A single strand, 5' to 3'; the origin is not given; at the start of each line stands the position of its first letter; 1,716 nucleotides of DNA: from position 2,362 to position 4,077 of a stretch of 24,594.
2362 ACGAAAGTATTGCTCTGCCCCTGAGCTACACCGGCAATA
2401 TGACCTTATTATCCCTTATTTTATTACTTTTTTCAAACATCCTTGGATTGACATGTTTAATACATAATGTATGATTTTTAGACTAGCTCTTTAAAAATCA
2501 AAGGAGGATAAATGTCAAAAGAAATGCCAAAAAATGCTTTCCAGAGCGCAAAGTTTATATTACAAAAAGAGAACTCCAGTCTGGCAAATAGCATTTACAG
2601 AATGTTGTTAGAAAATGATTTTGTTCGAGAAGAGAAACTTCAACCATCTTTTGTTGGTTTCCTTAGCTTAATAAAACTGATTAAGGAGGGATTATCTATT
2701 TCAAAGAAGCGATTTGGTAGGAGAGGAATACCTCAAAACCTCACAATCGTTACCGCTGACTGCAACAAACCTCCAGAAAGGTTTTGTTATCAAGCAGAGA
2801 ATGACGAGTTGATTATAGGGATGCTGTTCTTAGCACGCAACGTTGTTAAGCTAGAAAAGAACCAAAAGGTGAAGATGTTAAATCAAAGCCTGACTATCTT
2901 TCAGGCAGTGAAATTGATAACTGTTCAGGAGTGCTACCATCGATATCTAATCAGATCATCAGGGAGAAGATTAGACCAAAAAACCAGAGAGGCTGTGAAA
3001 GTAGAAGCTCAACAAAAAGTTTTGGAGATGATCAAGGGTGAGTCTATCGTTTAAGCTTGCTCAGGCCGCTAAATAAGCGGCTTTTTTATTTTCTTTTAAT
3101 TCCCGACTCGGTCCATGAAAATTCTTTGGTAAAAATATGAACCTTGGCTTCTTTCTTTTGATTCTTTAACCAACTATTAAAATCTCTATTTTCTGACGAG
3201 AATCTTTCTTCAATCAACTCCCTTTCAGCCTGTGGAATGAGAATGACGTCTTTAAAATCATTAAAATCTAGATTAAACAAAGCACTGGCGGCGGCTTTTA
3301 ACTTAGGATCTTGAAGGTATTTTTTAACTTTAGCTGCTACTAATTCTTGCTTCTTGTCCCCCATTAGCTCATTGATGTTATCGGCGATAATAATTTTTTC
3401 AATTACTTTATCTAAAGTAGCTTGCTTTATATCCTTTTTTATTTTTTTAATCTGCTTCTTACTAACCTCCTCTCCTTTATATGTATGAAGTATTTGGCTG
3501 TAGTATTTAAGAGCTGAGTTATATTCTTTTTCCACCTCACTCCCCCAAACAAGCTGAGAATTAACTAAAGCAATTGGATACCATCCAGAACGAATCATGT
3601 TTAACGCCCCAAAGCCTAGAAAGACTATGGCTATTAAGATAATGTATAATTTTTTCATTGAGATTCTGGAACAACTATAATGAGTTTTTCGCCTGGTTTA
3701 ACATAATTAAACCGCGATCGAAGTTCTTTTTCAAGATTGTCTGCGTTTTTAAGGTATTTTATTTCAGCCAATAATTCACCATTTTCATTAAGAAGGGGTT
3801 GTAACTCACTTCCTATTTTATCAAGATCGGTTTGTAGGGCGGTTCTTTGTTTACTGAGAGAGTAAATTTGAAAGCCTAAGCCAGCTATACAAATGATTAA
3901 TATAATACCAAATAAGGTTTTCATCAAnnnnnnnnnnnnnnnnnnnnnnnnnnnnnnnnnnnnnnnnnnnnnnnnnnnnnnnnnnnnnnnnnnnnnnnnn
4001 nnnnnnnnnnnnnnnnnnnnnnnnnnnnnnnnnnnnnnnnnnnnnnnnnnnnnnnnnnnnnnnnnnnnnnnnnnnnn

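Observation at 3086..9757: Seven-gene translationally coupled envelope operon built around five unrecognisable membrane-anchored proteins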

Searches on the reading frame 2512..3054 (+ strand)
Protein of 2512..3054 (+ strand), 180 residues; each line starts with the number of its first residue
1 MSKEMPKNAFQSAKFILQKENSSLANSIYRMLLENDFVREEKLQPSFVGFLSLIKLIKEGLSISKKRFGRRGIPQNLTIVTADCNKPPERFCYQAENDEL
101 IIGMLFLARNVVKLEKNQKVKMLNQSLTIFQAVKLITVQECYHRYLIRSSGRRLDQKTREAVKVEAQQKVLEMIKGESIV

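Call 3: search_protein_families(library=pfam, proteins=[window:2512-3054:+], max_evalue=1)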
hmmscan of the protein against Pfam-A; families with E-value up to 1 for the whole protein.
window:2512-3054:+ (180 aa): 1 family
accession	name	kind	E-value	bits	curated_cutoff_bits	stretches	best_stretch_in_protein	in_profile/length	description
PF16932.10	T4SS_TraI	-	0.051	13.2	26.1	1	105-152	59-106/213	Type IV secretory system, conjugal DNA-protein transfer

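Call 4: search_protein_families(library=ncbifam, proteins=[window:2512-3054:+], max_evalue=1)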
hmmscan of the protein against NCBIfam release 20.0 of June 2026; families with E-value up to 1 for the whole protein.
window:2512-3054:+ (180 aa): 2 families
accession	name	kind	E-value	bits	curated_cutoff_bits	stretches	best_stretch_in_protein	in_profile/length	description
NF001238.0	PRK00211.1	equivalog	0.01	15.7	79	1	102-166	35-100/119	sulfurtransferase complex subunit TusC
NF045689.1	BCarotKetCrtO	equivalog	0.1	11.1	1000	1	65-123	320-379/563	beta-carotene ketolase CrtO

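Call 65: search_protein_families(library=phrogs, proteins=[window:2512-3054:+], max_evalue=0.01)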
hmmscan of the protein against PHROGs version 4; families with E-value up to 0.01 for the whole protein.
window:2512-3054:+ (180 aa): 0 families

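Call 66: search_protein_families(library=padloc, proteins=[window:2512-3054:+], max_evalue=0.01)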
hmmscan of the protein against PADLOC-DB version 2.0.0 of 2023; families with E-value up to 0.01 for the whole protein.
window:2512-3054:+ (180 aa): 0 families

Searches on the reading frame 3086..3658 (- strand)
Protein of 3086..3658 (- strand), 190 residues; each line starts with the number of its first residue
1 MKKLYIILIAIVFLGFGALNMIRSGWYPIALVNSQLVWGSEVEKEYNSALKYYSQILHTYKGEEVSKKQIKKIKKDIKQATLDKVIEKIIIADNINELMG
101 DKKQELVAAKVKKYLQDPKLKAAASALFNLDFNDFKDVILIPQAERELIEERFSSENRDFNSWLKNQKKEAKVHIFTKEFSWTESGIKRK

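Call 3: search_protein_families(library=pfam, proteins=[window:3086-3658:-], max_evalue=1)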
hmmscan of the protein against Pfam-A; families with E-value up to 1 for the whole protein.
window:3086-3658:- (190 aa): 5 families
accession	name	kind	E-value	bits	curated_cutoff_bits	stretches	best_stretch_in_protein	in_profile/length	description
PF13624.11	SurA_N_3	-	3.7e-07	30.6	27.2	1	3-112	15-118/162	SurA-like N-terminal domain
PF13623.11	SurA_N_2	-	0.0011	19.2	28.5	1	6-108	16-116/145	SurA-like N-terminal domain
PF02387.20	IncFII_repA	-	0.023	14.6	22.9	1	15-92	175-249/275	IncFII RepA protein family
PF08479.16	POTRA_2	-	0.069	13.4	24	1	51-82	17-48/76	POTRA domain, ShlB-type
PF23116.1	HHD_RTEL1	-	0.22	12.3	27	1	39-102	16-76/102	RTEL1, HHD domain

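Call 4: search_protein_families(library=ncbifam, proteins=[window:3086-3658:-], max_evalue=1)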
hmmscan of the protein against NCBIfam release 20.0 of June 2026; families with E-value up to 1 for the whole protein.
window:3086-3658:- (190 aa): 1 family
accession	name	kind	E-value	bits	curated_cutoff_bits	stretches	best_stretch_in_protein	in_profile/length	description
TIGR03327.1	AMP_phos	equivalog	0.016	13.7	535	1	35-109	70-145/500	AMP phosphorylase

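Call 16: find_homologous_proteins(query=window:3086-3658:-, max_evalue=0.001)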
Query window:3086-3658:- (190 aa): 11 proteins with E <= 0.001 among 299 candidates.
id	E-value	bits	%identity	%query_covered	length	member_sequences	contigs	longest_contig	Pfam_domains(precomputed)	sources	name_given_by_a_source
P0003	1.0e-115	402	100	100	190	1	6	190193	PF13624.12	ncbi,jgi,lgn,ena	jgi:hypothetical protein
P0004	8.8e-98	343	83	100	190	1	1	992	-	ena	-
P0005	3.3e-96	338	82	100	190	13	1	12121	-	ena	-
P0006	5.5e-93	328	78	100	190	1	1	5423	PF13624.12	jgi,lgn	jgi:hypothetical protein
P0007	1.3e-92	326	78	100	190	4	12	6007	PF13624.12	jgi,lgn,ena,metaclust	jgi:hypothetical protein|metaclust:\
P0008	1.9e-90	319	76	100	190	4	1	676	PF13624.12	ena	-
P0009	1.4e-60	222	51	100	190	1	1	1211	-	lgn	-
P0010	2.7e-58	215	50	100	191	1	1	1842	-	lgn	-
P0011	3.4e-57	211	54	87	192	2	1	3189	-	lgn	-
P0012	3.0e-56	208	51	99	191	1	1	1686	-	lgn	-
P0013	2.5e-50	189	48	99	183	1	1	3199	-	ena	-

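Call 17: find_encoding_contigs(protein=P0005, flank=10000, max_places=4)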
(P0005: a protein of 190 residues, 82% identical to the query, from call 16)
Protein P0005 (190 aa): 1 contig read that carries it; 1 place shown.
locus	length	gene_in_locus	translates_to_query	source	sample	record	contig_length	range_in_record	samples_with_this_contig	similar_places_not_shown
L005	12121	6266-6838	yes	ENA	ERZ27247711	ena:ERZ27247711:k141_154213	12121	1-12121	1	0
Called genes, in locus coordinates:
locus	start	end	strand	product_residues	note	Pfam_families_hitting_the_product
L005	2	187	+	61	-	?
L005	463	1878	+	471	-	-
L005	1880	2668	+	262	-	-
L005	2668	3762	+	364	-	PF13365:Trypsin_2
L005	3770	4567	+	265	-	-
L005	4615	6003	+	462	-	-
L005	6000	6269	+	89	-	PF04977:DivIC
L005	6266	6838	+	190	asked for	-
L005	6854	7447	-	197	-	-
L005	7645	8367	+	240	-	PF03462:PCRF, PF00472:RF-1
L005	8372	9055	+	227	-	PF02463:SMC_N (weak), PF03193:RsgA_GTPase (weak), PF00931:NB-ARC (faint), PF00005:ABC_tran, PF13304:AAA_21 (faint)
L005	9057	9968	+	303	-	PF18075:FtsX_ECD, PF02687:FtsX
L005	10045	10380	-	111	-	-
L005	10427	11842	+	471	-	PF13567:DUF4131, PF03772:Competence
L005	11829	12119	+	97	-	?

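Call 18: find_encoding_contigs(protein=P0007, flank=10000, max_places=6)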
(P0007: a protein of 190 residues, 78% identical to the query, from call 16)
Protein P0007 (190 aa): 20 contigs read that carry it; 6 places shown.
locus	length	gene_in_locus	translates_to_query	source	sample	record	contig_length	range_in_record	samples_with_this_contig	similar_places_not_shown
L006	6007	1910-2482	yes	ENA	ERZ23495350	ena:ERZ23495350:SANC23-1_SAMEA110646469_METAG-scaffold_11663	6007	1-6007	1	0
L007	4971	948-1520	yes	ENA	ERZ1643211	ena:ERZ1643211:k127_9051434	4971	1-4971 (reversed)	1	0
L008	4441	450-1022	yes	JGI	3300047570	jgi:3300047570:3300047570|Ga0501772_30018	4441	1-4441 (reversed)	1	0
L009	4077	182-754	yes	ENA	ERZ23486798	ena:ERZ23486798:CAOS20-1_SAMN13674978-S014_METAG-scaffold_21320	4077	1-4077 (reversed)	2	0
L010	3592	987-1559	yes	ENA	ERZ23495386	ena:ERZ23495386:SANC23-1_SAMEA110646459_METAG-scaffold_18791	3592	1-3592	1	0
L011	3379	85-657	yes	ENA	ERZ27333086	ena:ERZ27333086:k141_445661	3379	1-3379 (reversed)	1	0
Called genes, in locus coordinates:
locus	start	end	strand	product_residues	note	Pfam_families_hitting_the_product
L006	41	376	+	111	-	-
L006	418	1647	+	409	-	-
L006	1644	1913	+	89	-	PF04977:DivIC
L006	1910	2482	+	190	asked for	PF13624:SurA_N_3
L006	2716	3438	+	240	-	PF03462:PCRF, PF00472:RF-1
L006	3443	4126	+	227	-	PF02463:SMC_N (weak), PF03193:RsgA_GTPase (weak), PF00931:NB-ARC (faint), PF00005:ABC_tran, PF13304:AAA_21 (faint)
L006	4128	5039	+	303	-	PF18075:FtsX_ECD, PF02687:FtsX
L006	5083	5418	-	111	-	-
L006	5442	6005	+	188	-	?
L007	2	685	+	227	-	?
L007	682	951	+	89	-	PF04977:DivIC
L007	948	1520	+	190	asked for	PF13624:SurA_N_3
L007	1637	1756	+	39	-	-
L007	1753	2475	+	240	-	PF03462:PCRF, PF00472:RF-1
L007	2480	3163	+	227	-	PF02463:SMC_N (weak), PF03193:RsgA_GTPase (weak), PF00931:NB-ARC (faint), PF00005:ABC_tran, PF13304:AAA_21 (faint)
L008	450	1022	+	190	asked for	PF13624:SurA_N_3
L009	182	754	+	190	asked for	PF13624:SurA_N_3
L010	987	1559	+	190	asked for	PF13624:SurA_N_3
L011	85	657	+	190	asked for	PF13624:SurA_N_3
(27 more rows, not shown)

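Call 19: find_encoding_contigs(protein=P0006, flank=10000, max_places=4)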
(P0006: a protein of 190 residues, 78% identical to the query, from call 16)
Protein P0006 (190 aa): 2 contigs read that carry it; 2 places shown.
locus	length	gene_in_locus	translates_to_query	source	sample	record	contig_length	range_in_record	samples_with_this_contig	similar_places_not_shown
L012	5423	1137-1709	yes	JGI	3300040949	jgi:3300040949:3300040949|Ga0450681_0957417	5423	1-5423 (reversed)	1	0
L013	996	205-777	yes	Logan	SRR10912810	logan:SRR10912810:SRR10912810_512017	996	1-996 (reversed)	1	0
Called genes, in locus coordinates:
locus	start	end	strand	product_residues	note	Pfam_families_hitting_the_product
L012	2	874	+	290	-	?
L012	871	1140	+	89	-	PF04977:DivIC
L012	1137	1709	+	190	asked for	PF13624:SurA_N_3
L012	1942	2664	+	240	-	PF03462:PCRF, PF00472:RF-1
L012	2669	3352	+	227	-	PF02463:SMC_N (weak), PF03193:RsgA_GTPase (weak), PF00931:NB-ARC (faint), PF00005:ABC_tran, PF13304:AAA_21 (faint)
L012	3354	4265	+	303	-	PF18075:FtsX_ECD, PF02687:FtsX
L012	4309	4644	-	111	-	-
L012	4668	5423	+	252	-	?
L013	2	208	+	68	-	?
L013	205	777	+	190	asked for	PF13624:SurA_N_3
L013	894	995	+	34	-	?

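Call 22: find_related_loci(query=A1, collection=genome_contigs, flank=10000)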
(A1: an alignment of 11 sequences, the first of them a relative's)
Query A1 (190 aa) in genome_contigs; peptide patterns used: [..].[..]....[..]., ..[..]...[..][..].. (x = any residue, [..] = any of these).
97 stretches matched a pattern; 15 encode a relative of the query (tblastn E <= 1e-3); 15 distinct loci.
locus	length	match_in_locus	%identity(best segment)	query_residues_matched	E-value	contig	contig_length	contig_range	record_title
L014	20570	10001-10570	49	1-190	4e-66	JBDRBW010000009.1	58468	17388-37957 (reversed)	MAG: Patescibacteria group bacterium isolate MEGAHIT-group-1.149 k141_5727083, whole genome shotgun sequence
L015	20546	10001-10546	49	1-190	3e-58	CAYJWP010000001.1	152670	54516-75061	MAG TPA_asm: uncultured Candidatus Saccharibacteria bacterium isolate ERP125453_co1_507 genome assembly, contig: NODE_32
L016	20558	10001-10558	36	3-190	6e-40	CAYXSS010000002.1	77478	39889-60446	MAG TPA_asm: uncultured Candidatus Saccharibacteria bacterium isolate SRP093762_co1_76 genome assembly, contig: NODE_193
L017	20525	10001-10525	28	5-182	3e-31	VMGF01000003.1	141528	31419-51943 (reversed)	MAG: Parcubacteria group bacterium Gr01-1014_3 G01um10143_scaffold_27, whole genome shotgun sequence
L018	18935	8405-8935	32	3-182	1e-30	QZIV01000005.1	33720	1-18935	MAG: Candidatus Parcubacteria bacterium isolate SURF_56 Ga0104751_1001931, whole genome shotgun sequence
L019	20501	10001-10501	34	14-182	2e-29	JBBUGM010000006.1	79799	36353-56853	MAG: Patescibacteria group bacterium isolate H43-bin210_1 H43_bin210_1_000000000006, whole genome shotgun sequence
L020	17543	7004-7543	33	11-182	4e-29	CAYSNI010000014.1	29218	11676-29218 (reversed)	MAG TPA_asm: uncultured Candidatus Saccharibacteria bacterium isolate binchicken_co203_465 genome assembly, contig: k141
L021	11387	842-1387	28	3-189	3e-29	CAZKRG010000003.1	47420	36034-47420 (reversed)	MAG TPA_asm: uncultured Candidatus Saccharibacteria bacterium isolate SRP093762_co1_1 genome assembly, contig: NODE_479_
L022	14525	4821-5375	30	1-187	8e-28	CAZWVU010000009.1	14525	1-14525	MAG TPA_asm: uncultured Candidatus Saccharibacteria bacterium isolate SRP193066_co2_100 genome assembly, contig: NODE_21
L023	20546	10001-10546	31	4-187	5e-27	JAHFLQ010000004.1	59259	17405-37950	MAG: bacterium isolate nzgw437 NODE_396_length_59260_cov_7.030454, whole genome shotgun sequence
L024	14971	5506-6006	35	17-182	1e-25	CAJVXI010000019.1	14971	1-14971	TPA_asm: uncultured bacterium isolate DRR093005_bin.15_MetaBAT_v2.12.1_MAG genome assembly, contig: NODE_1734_length_149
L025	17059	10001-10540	25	5-190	4e-23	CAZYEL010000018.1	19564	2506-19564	MAG TPA_asm: uncultured Candidatus Saccharibacteria bacterium isolate binchicken_co227_1009 genome assembly, contig: NOD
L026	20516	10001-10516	26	5-182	2e-20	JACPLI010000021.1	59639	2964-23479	MAG: Candidatus Liptonbacteria bacterium isolate NC_groundwater_517_Ag_S-0.1um_55_12 S35_SO-1_scaffold_339001, whole gen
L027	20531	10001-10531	30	1-184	8e-22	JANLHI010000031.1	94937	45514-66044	MAG: Patescibacteria group bacterium isolate P6-13 k99_110054, whole genome shotgun sequence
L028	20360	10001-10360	26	49-149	9e-5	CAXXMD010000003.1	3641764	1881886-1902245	MAG: bacterium isolate 34b47f7c-149a-4d63-8646-7cec6dbf5787 genome assembly, contig: contig_3, whole genome shotgun sequ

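Call 26: search_protein_families(library=pfam, proteins=[L014:1538-2782:+, L014:3071-5002:+, L014:4984-7089:+, L014:7086-8315:+, L014:8317-9588:+, L015:5021-6583:+, L015:6607-7494:+, L015:7504-8577:+, L015:8599-9741:+], max_evalue=0.1)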
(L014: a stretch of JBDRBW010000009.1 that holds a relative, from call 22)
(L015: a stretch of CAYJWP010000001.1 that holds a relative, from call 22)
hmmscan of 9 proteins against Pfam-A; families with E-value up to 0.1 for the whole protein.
L014:1538-2782:+ (414 aa): 1 family
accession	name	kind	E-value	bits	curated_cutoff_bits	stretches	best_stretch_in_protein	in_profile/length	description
PF25017.1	zf-C2HC_3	-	0.035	14.5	24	1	202-215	20-33/47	C2HC zinc finger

L014:3071-5002:+ (643 aa): 3 families
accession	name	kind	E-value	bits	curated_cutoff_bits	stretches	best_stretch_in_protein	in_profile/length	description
PF13624.11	SurA_N_3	-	0.037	14.3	27.2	0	13-95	9-79/162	SurA-like N-terminal domain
PF05859.17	Mis12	-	0.051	13.8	25.7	0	68-176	115-200/231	Mis12 protein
PF23997.1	DUF7315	-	0.077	13.9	27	0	7-29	5-27/102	Domain of unknown function (DUF7315)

L014:4984-7089:+ (701 aa): 1 family
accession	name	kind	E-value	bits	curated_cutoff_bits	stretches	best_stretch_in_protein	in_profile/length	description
PF04157.22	EAP30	-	0.0063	16.7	26.8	0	450-583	37-168/219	EAP30/Vps36 family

L014:7086-8315:+ (409 aa): 0 families

L014:8317-9588:+ (423 aa): 0 families

L015:5021-6583:+ (520 aa): 3 families
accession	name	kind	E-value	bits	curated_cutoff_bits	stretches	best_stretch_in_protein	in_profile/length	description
PF25600.1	TRIM_CC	-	0.072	13.4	30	0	205-239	61-95/142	TRIM protein coiled-coil region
PF01920.25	Prefoldin_2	-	0.098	13.1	27.6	0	490-517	21-47/106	Prefoldin subunit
PF17442.7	U62_UL91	-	0.098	13.1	25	0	137-163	4-30/65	Functional domain of U62 and UL91 proteins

L015:6607-7494:+ (295 aa): 0 families

L015:7504-8577:+ (357 aa): 1 family
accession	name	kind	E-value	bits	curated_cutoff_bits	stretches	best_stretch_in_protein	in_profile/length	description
PF23624.1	ORF68_C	-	0.054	14.2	27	1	33-74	65-109/121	ORF68-like, C-terminal domain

L015:8599-9741:+ (380 aa): 2 families
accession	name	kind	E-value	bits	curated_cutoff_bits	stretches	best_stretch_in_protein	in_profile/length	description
PF17561.7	TssO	-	0.045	14.4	29.2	1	2-37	4-39/148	Type VI secretion system, TssO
PF16962.11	ABC_export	-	0.049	12.6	29.7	1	3-49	243-289/531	Putative ABC exporter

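Call 27: search_protein_families(library=pfam, proteins=[L005:3770-4567:+, L005:4615-6003:+, L006:418-1647:+], max_evalue=0.1)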
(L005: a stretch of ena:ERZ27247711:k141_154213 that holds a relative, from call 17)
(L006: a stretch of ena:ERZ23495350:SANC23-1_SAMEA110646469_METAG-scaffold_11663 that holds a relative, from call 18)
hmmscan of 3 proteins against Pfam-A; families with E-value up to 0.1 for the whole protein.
L005:3770-4567:+ (265 aa): 4 families
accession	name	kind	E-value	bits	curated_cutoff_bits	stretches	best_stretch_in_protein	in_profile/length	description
PF17363.7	DUF5388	-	0.0031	18.3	26.1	1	190-246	1-57/64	Family of unknown function (DUF5388)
PF01541.30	GIY-YIG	-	0.034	14.9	22.6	0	190-245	19-77/78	GIY-YIG catalytic domain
PF15346.11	ARGLU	-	0.039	14.2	27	1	183-245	9-71/149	Arginine and glutamate-rich 1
PF10805.13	DUF2730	-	0.083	13.4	24.9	0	10-50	8-48/102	Protein of unknown function (DUF2730)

L005:4615-6003:+ (462 aa): 0 families

L006:418-1647:+ (409 aa): 0 families

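Call 28: find_related_loci(query=A1, collection=metagenome_contigs, flank=10000)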
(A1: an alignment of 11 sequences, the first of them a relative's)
Query A1 (190 aa) in metagenome_contigs; peptide patterns used: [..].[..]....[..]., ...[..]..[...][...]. (x = any residue, [..] = any of these).
450 stretches matched a pattern; 17 encode a relative of the query (tblastn E <= 1e-3); 17 distinct loci.
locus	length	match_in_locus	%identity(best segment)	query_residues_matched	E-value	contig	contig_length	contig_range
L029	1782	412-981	100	1-190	5e-133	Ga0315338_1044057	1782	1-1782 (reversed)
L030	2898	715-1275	79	1-187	1e-101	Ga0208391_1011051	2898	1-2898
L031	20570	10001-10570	82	1-190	2e-98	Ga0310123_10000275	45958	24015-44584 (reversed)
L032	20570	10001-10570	76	1-190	6e-98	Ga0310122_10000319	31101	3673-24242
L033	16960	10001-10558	42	1-187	2e-53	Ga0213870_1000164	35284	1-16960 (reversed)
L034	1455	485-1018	33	3-182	2e-34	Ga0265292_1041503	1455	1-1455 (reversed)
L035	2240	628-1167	30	1-183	3e-33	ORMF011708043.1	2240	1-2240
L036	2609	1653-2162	33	1-180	9e-33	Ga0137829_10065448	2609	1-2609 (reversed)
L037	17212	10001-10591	32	1-190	2e-32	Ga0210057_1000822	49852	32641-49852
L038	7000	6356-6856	34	14-182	9e-30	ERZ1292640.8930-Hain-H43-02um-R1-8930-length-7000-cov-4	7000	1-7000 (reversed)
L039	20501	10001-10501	34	14-182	9e-30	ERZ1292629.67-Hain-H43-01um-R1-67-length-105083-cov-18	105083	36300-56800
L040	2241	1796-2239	34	3-152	2e-27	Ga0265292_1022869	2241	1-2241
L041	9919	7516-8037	32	1-178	1e-26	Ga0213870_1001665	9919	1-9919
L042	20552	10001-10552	24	1-190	5e-24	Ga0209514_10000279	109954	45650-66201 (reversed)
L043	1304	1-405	34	46-182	8e-23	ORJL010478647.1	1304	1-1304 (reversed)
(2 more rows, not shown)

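Call 68: search_solved_structures(query=A6, max_evalue=1, show_alignments=1)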
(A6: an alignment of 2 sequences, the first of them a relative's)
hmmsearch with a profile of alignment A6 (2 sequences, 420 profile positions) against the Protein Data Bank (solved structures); distinct sequences matched with E-value up to 1: 0.

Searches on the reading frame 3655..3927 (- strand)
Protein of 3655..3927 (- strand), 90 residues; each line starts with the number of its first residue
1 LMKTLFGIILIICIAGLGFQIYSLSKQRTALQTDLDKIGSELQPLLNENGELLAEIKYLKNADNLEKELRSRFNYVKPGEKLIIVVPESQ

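Call 3: search_protein_families(library=pfam, proteins=[window:3655-3927:-], max_evalue=1)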
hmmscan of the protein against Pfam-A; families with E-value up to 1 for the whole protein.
window:3655-3927:- (90 aa): 8 families
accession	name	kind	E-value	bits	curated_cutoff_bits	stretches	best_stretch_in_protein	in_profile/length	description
PF04977.20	DivIC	-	8.7e-10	38.7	28.9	1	11-87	2-79/80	Septum formation initiator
PF06156.18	YabA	-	0.017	16.2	30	1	20-63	9-52/103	Initiation control protein YabA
PF23906.1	DUF7248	-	0.023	15.1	27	1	4-26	15-37/58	Family of unknown function (DUF7248)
PF06103.16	DUF948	-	0.06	14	37.2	1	10-59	10-59/89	Bacterial protein of unknown function (DUF948)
PF02183.23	HALZ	-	0.065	13.8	28.1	1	30-61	9-40/43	Homeobox associated leucine zipper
PF01594.21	AI-2E_transport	-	0.1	12.2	34.3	1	7-73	58-122/327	AI-2E family transporter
PF12693.12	GspL_C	-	0.12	12.7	29.6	1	3-44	11-52/158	GspL periplasmic domain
PF00423.25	HN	-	0.15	11.3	24.4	1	8-42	7-41/541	Haemagglutinin-neuraminidase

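Call 4: search_protein_families(library=ncbifam, proteins=[window:3655-3927:-], max_evalue=1)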
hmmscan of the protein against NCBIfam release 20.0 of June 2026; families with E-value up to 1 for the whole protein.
window:3655-3927:- (90 aa): 5 families
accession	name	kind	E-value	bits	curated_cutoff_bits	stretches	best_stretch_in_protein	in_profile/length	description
TIGR02209.1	ftsL_broad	equivalog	4.1e-05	23.4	42.45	1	6-66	4-64/85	cell division protein FtsL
NF049847.1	FtsL_COG5462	equivalog_domain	0.00029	20.4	50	1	5-70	2-67/85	cell division protein FtsL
NF002058.0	PRK00888.1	equivalog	0.0027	17.6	101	1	28-89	29-91/111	cell division protein FtsB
TIGR01709.2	typeII_sec_gspL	equivalog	0.016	14.3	65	1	5-34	250-279/392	type II secretion system protein GspL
NF053549.1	FtsL_Actino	equivalog_domain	0.061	13.2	55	1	8-67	6-64/83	cell division protein FtsL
